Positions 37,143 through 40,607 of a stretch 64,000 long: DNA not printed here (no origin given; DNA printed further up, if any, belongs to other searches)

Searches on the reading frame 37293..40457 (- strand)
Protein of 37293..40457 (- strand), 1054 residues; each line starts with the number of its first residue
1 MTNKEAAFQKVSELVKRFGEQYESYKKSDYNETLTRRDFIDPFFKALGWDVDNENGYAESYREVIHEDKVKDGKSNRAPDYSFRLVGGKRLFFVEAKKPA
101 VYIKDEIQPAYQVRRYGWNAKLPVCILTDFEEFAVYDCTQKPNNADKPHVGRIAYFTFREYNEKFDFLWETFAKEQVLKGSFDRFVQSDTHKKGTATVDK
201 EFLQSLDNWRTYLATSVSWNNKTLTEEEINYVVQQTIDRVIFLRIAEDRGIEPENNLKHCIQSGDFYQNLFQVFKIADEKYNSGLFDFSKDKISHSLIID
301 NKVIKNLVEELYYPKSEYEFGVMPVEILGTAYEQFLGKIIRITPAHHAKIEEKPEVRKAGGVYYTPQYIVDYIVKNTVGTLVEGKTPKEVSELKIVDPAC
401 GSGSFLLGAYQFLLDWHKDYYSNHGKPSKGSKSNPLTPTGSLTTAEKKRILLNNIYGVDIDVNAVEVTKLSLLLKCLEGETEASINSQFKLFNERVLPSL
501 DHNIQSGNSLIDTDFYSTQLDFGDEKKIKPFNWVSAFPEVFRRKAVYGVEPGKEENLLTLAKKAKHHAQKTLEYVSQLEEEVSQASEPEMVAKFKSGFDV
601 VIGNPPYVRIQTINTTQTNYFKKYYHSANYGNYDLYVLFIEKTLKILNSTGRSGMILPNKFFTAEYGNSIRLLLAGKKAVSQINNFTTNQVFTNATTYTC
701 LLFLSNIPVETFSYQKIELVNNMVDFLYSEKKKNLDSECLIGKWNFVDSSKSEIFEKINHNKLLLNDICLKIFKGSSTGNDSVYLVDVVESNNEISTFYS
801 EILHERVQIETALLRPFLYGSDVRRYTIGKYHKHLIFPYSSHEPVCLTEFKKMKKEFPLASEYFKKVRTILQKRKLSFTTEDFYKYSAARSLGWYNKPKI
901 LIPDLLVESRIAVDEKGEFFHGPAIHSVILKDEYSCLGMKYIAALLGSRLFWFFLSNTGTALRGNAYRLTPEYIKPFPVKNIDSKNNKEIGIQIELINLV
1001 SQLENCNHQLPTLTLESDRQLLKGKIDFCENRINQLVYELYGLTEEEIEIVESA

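Call 11: search_protein_families(library=pfam, proteins=[window:37293-40457:-], max_evalue=0.001)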
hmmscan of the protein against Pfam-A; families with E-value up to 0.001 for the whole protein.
window:37293-40457:- (1054 aa): 6 families
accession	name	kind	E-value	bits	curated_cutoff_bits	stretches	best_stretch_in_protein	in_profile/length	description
PF07669.17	Eco57I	-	8.5e-43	146.8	25.3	1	453-692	1-171/171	Eco57I restriction-modification methylase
PF02384.22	N6_Mtase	-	2e-21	77.1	20.4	2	594-735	122-260/311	N-6 DNA Methylase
PF20473.4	MmeI_Mtase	-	4.8e-14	52.6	27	1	388-648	16-188/259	MmeI, DNA-methyltransferase domain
PF12950.13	TaqI_C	-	5.5e-12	46.4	26.5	1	816-979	2-118/118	TaqI-like C-terminal specificity domain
PF04313.20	HSDR_N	-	6e-11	43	25.1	1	30-143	2-197/198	Type I restriction enzyme R protein N terminus (HSDR_N)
PF01170.24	UPF0020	-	2.8e-05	24.4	22.3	0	392-482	29-106/197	RMKL-like, methyltransferase domain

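Call 81: search_protein_families(library=ncbifam, proteins=[window:37293-40457:-], max_evalue=0.01)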
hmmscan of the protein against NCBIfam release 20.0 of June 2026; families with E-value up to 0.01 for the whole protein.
window:37293-40457:- (1054 aa): 7 families
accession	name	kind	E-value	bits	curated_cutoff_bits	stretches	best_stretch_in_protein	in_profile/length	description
NF033452.1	BREX_1_MTaseX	exception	3.6e-34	117.9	500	1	365-763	255-671/1210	BREX-1 system adenine-specific DNA-methyltransferase PglX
NF033451.1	BREX_2_MTaseX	equivalog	3.2e-24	84.8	400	2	356-669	191-433/1185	BREX-2 system adenine-specific DNA-methyltransferase PglX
NF033455.1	BREX_6_MTaseX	exception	5.2e-20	70.6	900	2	372-484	309-408/1319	BREX-6 system adenine-specific DNA-methyltransferase PglX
NF033454.1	BREX_5_MTaseX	exception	3.3e-13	48.1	900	1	391-699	301-600/1404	BREX-5 system adenine-specific DNA-methyltransferase PglX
TIGR02987.1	met_A_Alw26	exception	3.8e-12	45.7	353.5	1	358-719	1-260/523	Alw26I/Eco31I/Esp3I family type II restriction adenine-specific DNA-methyltransferase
NF047738.1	antiphage_MADS2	equivalog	4.6e-11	41.7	720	1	356-476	306-409/654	methylation-associated defense system DNA methyltransferase MAD2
TIGR03534.1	RF_mod_PrmC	equivalog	0.005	16.3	199.1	0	586-620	143-179/253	peptide chain release factor N(5)-glutamine methyltransferase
